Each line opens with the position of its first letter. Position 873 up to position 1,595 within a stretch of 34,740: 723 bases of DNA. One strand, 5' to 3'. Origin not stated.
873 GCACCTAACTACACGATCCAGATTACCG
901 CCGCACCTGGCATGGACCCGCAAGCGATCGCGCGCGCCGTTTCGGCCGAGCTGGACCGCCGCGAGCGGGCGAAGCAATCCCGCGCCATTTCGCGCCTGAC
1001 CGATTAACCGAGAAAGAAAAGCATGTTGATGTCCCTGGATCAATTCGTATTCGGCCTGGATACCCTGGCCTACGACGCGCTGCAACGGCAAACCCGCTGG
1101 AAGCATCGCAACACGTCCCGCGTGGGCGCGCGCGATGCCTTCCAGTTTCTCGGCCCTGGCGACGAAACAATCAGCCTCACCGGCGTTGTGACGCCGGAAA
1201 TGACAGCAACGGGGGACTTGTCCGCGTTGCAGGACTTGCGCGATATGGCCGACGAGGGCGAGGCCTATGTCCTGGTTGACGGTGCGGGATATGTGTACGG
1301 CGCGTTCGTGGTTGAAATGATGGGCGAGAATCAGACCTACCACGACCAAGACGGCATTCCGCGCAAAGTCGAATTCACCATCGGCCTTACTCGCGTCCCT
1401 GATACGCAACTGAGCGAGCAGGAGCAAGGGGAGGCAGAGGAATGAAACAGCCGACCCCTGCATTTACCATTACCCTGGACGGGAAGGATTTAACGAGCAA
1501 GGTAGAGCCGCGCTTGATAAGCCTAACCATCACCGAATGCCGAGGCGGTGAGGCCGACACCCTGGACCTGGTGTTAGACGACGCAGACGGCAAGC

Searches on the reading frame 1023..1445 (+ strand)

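Call 79: search_protein_families(library=phrogs, proteins=[window:1023-1445:+], max_evalue=0.00001)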
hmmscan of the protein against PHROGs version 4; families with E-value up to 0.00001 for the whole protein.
window:1023-1445:+ (140 aa): 4 families
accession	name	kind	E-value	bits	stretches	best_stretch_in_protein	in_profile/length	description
phrog_76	-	tail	7.3e-54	184.3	1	1-135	29-161/272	tail protein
phrog_4094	-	unknown function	9.9e-24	85.3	1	5-124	156-273/281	-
phrog_29415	-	unknown function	5.5e-15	56.1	1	1-62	1-62/64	-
phrog_27169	-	unknown function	6.1e-08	34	1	84-127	1-44/78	-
